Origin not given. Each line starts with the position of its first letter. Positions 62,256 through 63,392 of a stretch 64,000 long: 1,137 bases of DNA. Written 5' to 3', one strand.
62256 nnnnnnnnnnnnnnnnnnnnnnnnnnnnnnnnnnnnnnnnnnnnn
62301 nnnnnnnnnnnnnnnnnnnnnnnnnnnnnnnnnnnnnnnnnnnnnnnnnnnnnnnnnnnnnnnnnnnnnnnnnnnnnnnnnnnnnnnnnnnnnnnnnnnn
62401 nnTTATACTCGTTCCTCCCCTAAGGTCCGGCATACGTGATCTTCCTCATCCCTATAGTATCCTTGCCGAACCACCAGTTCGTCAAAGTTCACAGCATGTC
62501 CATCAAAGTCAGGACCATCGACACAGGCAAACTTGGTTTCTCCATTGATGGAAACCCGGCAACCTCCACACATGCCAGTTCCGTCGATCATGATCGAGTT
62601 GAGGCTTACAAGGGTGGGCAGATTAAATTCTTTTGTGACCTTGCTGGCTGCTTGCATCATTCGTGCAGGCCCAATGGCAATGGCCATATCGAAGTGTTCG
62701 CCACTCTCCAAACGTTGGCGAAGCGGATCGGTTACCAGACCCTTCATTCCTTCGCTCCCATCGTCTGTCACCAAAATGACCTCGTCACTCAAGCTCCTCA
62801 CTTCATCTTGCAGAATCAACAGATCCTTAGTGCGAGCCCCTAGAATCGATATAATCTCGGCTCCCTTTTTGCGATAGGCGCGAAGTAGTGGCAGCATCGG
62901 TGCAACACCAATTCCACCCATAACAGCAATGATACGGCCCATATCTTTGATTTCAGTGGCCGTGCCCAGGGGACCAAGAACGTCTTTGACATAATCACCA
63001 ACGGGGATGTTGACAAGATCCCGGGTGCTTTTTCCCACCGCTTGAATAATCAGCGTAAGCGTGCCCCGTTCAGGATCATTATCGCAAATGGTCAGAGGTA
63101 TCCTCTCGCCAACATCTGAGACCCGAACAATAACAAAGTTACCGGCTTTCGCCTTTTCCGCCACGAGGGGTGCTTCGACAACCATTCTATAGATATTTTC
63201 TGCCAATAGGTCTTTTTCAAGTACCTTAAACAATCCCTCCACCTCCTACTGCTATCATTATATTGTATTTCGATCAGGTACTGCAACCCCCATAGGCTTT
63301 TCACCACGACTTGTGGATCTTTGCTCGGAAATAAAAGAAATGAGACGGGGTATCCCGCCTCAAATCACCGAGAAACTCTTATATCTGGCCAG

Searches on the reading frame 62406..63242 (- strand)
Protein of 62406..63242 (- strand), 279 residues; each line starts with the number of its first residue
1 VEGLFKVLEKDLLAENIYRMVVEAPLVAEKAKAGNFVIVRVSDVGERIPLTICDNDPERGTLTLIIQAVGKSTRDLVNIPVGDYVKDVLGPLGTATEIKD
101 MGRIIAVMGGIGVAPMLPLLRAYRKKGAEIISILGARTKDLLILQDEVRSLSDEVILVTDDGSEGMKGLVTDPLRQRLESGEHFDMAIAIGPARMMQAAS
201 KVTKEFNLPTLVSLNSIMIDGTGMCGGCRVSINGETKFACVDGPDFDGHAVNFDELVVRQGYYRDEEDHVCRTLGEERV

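Call 29: find_encoding_contigs(protein=window:62406-63242:-, flank=10000, max_places=6)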
Protein window:62406-63242:- (279 aa): 6 contigs read that carry it; 6 places shown.
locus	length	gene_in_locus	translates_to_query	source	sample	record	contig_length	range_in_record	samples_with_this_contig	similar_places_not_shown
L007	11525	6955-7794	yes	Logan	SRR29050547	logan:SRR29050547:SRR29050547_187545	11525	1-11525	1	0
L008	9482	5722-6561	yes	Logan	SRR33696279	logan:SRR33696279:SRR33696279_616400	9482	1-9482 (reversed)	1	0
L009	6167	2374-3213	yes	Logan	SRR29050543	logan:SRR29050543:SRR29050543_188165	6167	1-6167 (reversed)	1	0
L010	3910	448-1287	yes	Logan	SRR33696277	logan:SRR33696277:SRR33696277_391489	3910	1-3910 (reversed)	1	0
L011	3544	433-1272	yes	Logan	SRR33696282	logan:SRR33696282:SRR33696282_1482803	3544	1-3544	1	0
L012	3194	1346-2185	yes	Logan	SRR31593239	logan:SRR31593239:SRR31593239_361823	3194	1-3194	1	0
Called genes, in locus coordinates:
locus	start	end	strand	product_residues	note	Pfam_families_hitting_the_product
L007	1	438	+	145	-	?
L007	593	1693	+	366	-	PF00005:ABC_tran, PF02463:SMC_N (faint), PF13304:AAA_21 (faint), PF08402:TOBE_2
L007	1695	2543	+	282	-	PF00528:BPD_transp_1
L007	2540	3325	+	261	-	PF00528:BPD_transp_1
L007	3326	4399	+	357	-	PF01547:SBP_bac_1, PF13531:SBP_bac_11, PF13416:SBP_bac_8, PF13343:SBP_bac_6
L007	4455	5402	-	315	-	PF13560:HTH_31, PF01381:HTH_3, PF12844:HTH_19 (faint)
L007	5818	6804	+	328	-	PF13353:Fer4_12, PF04055:Radical_SAM, PF13186:SPASM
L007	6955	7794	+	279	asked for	PF00175:NAD_binding_1 (weak), PF10418:DHODB_Fe-S_bind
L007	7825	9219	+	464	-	PF14691:Fer4_20, PF01262:AlaDh_PNT_C (faint), PF07992:Pyr_redox_2, PF13450:NAD_binding_8 (weak), PF13738:Pyr_redox_3 (faint), PF00070:Pyr_redox (weak)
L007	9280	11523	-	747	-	?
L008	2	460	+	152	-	?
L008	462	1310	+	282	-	PF00528:BPD_transp_1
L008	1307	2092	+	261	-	PF00528:BPD_transp_1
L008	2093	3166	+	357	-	PF01547:SBP_bac_1, PF13531:SBP_bac_11, PF13416:SBP_bac_8, PF13343:SBP_bac_6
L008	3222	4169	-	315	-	PF13560:HTH_31, PF01381:HTH_3, PF12844:HTH_19 (faint)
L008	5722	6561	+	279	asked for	PF00175:NAD_binding_1 (weak), PF10418:DHODB_Fe-S_bind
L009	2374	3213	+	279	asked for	PF00175:NAD_binding_1 (weak), PF10418:DHODB_Fe-S_bind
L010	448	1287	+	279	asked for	PF00175:NAD_binding_1 (weak), PF10418:DHODB_Fe-S_bind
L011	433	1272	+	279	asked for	PF00175:NAD_binding_1 (weak), PF10418:DHODB_Fe-S_bind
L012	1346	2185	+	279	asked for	PF00175:NAD_binding_1 (weak), PF10418:DHODB_Fe-S_bind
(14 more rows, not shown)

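Call 33: search_protein_families(library=pfam, proteins=[L007:4458-5402:-, L007:5488-5649:+], max_evalue=0.1)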
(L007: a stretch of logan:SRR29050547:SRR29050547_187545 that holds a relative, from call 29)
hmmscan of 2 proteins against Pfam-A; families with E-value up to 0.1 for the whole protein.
L007:4458-5402:- (315 aa): 7 families
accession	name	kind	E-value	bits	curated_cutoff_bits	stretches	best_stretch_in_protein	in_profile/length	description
PF13560.12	HTH_31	-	2.5e-11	44.1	27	1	9-61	1-54/64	Helix-turn-helix domain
PF01381.28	HTH_3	-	8.9e-10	38.9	23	1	14-64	1-51/55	Helix-turn-helix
PF12844.13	HTH_19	-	2.1e-05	24.8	30.2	1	13-62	3-52/64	Helix-turn-helix domain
PF15731.11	MqsA_antitoxin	-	0.0039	17.8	30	1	12-59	72-119/131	Antitoxin component of bacterial toxin-antitoxin system, MqsA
PF13413.12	HTH_25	-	0.027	14.7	24.6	1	14-46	2-34/62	Helix-turn-helix domain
PF00157.23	Pou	-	0.034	14.5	27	1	6-30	5-29/72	Pou domain - N-terminal to homeobox domain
PF07719.23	TPR_2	-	0.058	14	27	0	221-246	2-27/34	Tetratricopeptide repeat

L007:5488-5649:+ (54 aa): 0 families

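Call 35: search_solved_structures(query=L007:4458-5402:-, max_evalue=1)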
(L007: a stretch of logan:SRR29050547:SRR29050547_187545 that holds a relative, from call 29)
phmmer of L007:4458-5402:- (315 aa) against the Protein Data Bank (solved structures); distinct sequences matched with E-value up to 1: 13.
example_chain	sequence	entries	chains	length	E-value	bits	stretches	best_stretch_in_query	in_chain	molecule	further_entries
8tac_A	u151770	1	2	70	0.002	21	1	6-57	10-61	DBP48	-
6jq1_A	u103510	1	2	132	0.039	16.8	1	10-76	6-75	Transcriptional regulator, XRE family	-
6rnx_A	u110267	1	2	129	0.11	15.3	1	11-89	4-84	HTH-type transcriptional regulator DdrOC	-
6af3_B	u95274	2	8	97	0.15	14.8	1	14-57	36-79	HigA antitoxin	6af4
7t8i_A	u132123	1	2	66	0.18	14.6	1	10-62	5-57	Phage element (ICEBs1)transcriptional regulator (Xre family)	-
6rmq_A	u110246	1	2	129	0.23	14.2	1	11-87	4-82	HTH-type transcriptional regulator DdrOC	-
6rnz_A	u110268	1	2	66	0.33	13.7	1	11-62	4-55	HTH-type transcriptional regulator DdrOC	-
4pu3_D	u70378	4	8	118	0.37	13.5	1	10-48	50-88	Toxin-antitoxin system antidote transcriptional repressor Xre family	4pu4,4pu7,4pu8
1sq8_A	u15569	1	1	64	0.71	12.6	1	10-50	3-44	dh434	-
6wej_A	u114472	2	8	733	0.78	12.5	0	138-222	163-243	Cyclic nucleotide-gated cation channel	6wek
6wel_A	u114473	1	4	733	0.78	12.5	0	138-222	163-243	Cyclic nucleotide-gated cation channel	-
5h3o_A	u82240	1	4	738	0.79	12.5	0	138-222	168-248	Cyclic nucleotide-gated cation channel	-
7n15_A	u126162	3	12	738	0.8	12.5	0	138-222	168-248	Cyclic nucleotide-gated cation channel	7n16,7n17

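Call 36: search_protein_families(library=ncbifam, proteins=[L007:4458-5402:-, L007:5488-5649:+, L007:3326-4396:+, L007:593-1690:+], max_evalue=0.01)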
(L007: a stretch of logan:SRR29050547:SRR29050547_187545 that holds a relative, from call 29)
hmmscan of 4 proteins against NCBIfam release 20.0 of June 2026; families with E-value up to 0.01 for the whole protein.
L007:4458-5402:- (315 aa): 4 families
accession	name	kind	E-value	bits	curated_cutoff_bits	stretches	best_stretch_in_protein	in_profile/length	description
TIGR03070.1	couple_hipB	subfamily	3.6e-07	30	71.65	1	9-55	2-48/58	type II toxin-antitoxin system Y4mF family antitoxin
NF041951.1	phage_RstR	subfamily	7.5e-07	29.4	80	1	9-60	2-53/108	RstR family transcriptional repressor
TIGR03830.1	CxxCG_CxxCG_HTH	subfamily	0.00013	21.8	61.8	1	11-50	67-106/127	type II TA system antitoxin MqsA family protein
NF007408.0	PRK09943.1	equivalog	0.0002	21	211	1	10-65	8-63/185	HTH-type transcriptional regulator PuuR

L007:5488-5649:+ (54 aa): 0 families

L007:3326-4396:+ (357 aa): 7 families
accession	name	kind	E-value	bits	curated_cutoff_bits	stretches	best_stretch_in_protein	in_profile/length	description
NF007048.0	PRK09501.1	equivalog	1.4e-60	205.1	582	1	39-355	32-345/348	spermidine/putrescine ABC transporter substrate-binding protein PotD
NF007962.0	PRK10682.1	equivalog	3.3e-36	125.1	636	1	34-330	30-341/370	spermidine/putrescine ABC transporter substrate-binding protein PotF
NF043073.1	MMSYN1_0195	equivalog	3.4e-19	68.6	1250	2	37-116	601-677/1021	spermidine/putrescine ABC transporter permease/substrate-binding protein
NF041888.1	ABC_SBP_YdcS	equivalog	1.8e-11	43.5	725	1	16-147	14-151/379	putative ABC transporter substrate-binding protein YdcS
TIGR03261.1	phnS2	equivalog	5.4e-07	29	392.75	1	210-320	190-304/334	putative 2-aminoethylphosphonate ABC transporter substrate-binding protein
NF011620.1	PRK15046.1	equivalog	8.3e-05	21.5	310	0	49-117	41-110/334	2-aminoethylphosphonate ABC transporter substrate-binding protein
TIGR03227.1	PhnS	equivalog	0.00011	21.2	395.3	0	46-120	48-123/360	2-aminoethylphosphonate ABC transporter substrate-binding protein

L007:593-1690:+ (366 aa): 192 families (the best 25 are shown)
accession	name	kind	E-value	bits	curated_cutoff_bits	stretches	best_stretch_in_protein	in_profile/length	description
NF006987.0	PRK09452.1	equivalog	1.3e-118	396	482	1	3-359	15-376/378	spermidine/putrescine ABC transporter ATP-binding protein PotA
NF043075.1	MMSYN1_0197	equivalog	3.6e-113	378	550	1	5-335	2-323/341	spermidine/putrescine ABC transporter ATP-binding protein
TIGR03265.1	PhnT2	equivalog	1.9e-107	359.6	457.7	1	5-328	4-320/353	putative 2-aminoethylphosphonate ABC transporter ATP-binding protein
TIGR01187.1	potA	subfamily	1.4e-103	346.4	355.6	1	36-350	1-320/325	polyamine ABC transporter ATP-binding protein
NF008653.0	PRK11650.1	subfamily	2.4e-96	322.9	432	1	6-343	4-335/357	sn-glycerol-3-phosphate ABC transporter ATP-binding protein UgpC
NF008233.0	PRK11000.1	equivalog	2.2e-91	306.5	568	1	7-345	5-343/369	maltose/maltodextrin ABC transporter ATP-binding protein MalK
TIGR03258.1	PhnT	equivalog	4.1e-88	295.8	499.15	1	15-354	18-356/359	2-aminoethylphosphonate ABC transport system ATP-binding subunit PhnT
NF008513.0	PRK11432.1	equivalog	9.8e-87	291.1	496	1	5-356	6-348/351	ferric ABC transporter ATP-binding protein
TIGR00968.1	3a0106s01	subfamily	7.7e-85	284.2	342.75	1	8-242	3-236/237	sulfate ABC transporter ATP-binding protein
NF008621.0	PRK11607.1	equivalog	1.5e-83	280.7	613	1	4-353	18-373/377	putrescine ABC transporter ATP-binding subunit PotG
NF040840.2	tungstate_WtpC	equivalog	7.5e-82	275.4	440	1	9-347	5-339/347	tungstate ABC transporter ATP-binding protein WtpC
NF040933.2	ABC_arch_GlcV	equivalog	2.4e-81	273.4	450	1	8-345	5-349/357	glucose ABC transporter ATP-binding protein GlcV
NF008105.0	PRK10851.1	equivalog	4.7e-78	262.4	502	1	9-248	6-248/362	sulfate/thiosulfate ABC transporter ATP-binding protein CysA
TIGR01186.1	proV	subfamily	6.9e-74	249.1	326.6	1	17-276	5-263/363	betaine/proline/choline family ABC transporter ATP-binding protein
NF040729.1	ABC_ATP_SaoA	equivalog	3.6e-65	219.8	360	1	18-214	18-210/248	ABC transporter ATP-binding protein SaoA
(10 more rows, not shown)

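Call 58: find_homologous_proteins(query=L007:4458-5402:-, max_evalue=0.001)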
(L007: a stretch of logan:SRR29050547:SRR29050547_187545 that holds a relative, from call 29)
Query L007:4458-5402:- (315 aa): 34 proteins with E <= 0.001 among 1163 candidates.
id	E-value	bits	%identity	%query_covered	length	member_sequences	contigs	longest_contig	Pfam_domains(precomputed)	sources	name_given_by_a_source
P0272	2.2e-206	702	100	100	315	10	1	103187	PF12844.14,PF01381.29,PF13560.13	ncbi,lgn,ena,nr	ncbi:MAG TPA: helix-turn-helix domain-containing protein [Firmicutes bacterium]|nr:helix-turn-helix 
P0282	1.8e-111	391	60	100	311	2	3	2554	PF12844.14,PF01381.29,PF13560.13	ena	-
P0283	3.8e-111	389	60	99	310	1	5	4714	PF01381.29,PF13560.13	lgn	-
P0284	9.6e-111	388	60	99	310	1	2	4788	PF01381.29,PF13560.13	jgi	jgi:transcriptional regulator with XRE-family HTH domain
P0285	7.9e-109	382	58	99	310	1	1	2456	PF12844.14,PF01381.29,PF13560.13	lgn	-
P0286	1.9e-107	377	59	99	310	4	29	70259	PF12844.14,PF01381.29,PF13560.13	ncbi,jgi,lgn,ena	-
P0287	1.0e-106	375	58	99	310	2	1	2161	PF12844.14,PF01381.29,PF13560.13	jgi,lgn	jgi:transcriptional regulator with XRE-family HTH domain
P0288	5.8e-105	369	58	99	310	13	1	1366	PF12844.14,PF01381.29,PF13560.13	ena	-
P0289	8.3e-105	369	57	99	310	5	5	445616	PF12844.14,PF01381.29,PF13560.13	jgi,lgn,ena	jgi:transcriptional regulator with XRE-family HTH domain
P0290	9.1e-105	369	58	99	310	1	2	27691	PF12844.14,PF01381.29,PF13560.13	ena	-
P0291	2.0e-103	364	55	99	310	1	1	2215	PF01381.29,PF13560.13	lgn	-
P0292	1.1e-101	358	56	99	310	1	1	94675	PF01381.29,PF13560.13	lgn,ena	-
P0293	2.5e-100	354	54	99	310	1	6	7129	PF01381.29,PF13560.13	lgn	-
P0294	2.7e-99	351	55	99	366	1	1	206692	PF01381.29,PF13560.13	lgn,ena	-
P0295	7.5e-99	349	53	99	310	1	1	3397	PF00157.24,PF01381.29,PF13560.13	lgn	-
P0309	3.2e-70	255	43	99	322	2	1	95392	PF12844.14,PF01381.29,PF13560.13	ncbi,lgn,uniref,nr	ncbi:helix-turn-helix domain-containing protein [Alkaliphilus pronyensis]|uniref:helix-turn-helix do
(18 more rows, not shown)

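Call 59: find_encoding_contigs(protein=P0286, flank=5000, max_places=3)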
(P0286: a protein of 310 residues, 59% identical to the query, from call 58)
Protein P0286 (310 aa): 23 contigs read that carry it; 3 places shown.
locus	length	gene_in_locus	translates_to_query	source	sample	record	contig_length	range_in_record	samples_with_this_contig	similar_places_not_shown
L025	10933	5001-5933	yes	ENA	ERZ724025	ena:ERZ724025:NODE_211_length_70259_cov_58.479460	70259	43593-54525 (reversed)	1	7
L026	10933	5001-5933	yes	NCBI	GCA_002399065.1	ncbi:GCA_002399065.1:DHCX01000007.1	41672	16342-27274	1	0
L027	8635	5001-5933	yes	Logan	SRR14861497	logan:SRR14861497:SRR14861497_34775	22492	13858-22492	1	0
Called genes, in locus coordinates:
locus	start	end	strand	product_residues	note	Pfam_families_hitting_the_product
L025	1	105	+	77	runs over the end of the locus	-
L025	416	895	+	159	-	PF01047:MarR (weak), PF12802:MarR_2 (weak)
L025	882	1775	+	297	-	PF20181:DUF6544, PF21900:DUF6920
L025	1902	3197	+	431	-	PF01336:tRNA_anti-codon, PF00152:tRNA-synt_2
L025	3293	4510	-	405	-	-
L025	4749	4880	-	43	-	-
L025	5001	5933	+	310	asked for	PF13560:HTH_31, PF01381:HTH_3, PF12844:HTH_19 (weak)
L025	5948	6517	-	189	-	PF13302:Acetyltransf_3, PF00583:Acetyltransf_1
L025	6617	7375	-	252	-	PF12728:HTH_17, PF05685:Uma2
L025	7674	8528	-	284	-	PF02463:SMC_N (faint), PF00005:ABC_tran, PF13304:AAA_21, PF13175:AAA_15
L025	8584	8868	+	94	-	-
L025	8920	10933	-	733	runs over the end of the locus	PF01443:Viral_helicase1 (faint), PF13245:AAA_19 (faint), PF00580:UvrD-helicase, PF13361:UvrD_C (weak), PF13538:UvrD_C_2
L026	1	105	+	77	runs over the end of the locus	-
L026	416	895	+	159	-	PF01047:MarR (weak), PF12802:MarR_2 (weak)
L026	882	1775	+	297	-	PF20181:DUF6544, PF21900:DUF6920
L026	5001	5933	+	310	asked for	PF13560:HTH_31, PF01381:HTH_3, PF12844:HTH_19 (weak)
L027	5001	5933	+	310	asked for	PF13560:HTH_31, PF01381:HTH_3, PF12844:HTH_19 (weak)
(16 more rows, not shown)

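Call 60: find_encoding_contigs(protein=P0309, flank=5000, max_places=2)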
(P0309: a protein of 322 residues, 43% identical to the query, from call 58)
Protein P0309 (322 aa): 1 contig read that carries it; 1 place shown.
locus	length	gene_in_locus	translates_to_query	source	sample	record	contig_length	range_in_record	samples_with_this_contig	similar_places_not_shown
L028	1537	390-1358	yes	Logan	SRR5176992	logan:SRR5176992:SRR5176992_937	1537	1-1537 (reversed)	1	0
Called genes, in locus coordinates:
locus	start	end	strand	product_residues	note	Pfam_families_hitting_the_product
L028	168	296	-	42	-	-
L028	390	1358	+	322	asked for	PF12844:HTH_19 (faint), PF13560:HTH_31 (weak), PF01381:HTH_3 (weak)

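Call 71: search_protein_families(library=ncbifam, proteins=[L025:3296-4510:-], max_evalue=0.00001)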
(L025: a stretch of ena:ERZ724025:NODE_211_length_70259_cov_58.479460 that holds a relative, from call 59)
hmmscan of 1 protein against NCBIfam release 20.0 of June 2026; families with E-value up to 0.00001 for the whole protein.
L025:3296-4510:- (405 aa): 41 families (the best 25 are shown)
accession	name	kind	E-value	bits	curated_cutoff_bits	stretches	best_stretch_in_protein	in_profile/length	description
TIGR04115.1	rSAM_Cxxx_rpt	equivalog_domain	3.3e-142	474.2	350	1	18-379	1-359/359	radical SAM peptide maturase, CXXX-repeat target family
NF047865.1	rSAM_PapB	equivalog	1e-51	176.1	340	1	19-345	3-316/330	PapB family radical SAM/SPASM ranthipeptide maturase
TIGR04068.1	rSAM_ocin_clost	equivalog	1e-32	113.7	500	1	19-186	84-245/462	Cys-rich peptide radical SAM maturase CcpM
TIGR03974.1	rSAM_six_Cys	equivalog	1.4e-30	106.6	425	1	10-374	88-443/451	thioether cross-link-forming SCIFF peptide maturase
NF040492.1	not_ScfB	exception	2e-27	96.2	855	1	19-374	95-442/450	ScfB-related radical SAM/SPASM orphan maturase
TIGR03906.1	quino_hemo_SAM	equivalog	6e-27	94.4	453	1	18-345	93-413/467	quinohemoprotein amine dehydrogenase maturation protein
TIGR04064.1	rSAM_nif11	equivalog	8.2e-27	94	518.7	1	19-211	78-260/459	nif11-like peptide radical SAM maturase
TIGR04280.1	geopep_mat_rSAM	hypoth_equivalog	1.6e-22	80.1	400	1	19-338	84-384/428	geopeptide radical SAM maturase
NF038170.1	lachnocin_rSAM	equivalog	8.3e-19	67.8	550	1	18-348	75-395/440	lachnocin radical SAM maturase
TIGR03978.1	rSAM_paired_1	equivalog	8.6e-19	67.6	370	1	22-208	86-264/466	His-Xaa-Ser system radical SAM maturase HxsB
NF035951.1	rSAM_RumMC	equivalog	4.9e-18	65.1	720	1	21-169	114-255/510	RumMC family radical SAM sactipeptide maturase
TIGR04148.1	GG_samocin_CFB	equivalog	8.4e-17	61.5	300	1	19-179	17-176/411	radical SAM peptide maturase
TIGR03942.1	sulfatase_rSAM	equivalog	3.4e-16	59.3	349.45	1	25-377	7-354/363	anaerobic sulfatase maturase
TIGR04261.1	rSAM_GlyRichRpt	subfamily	2.9e-15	56.2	310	1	26-212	4-184/363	cyclophane-forming radical SAM/SPASM peptide maturase GrrM/OscB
TIGR04136.1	rSAM_FibroRumin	equivalog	3.9e-14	52.4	400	1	6-256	77-328/458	FibroRumin system radical SAM peptide maturase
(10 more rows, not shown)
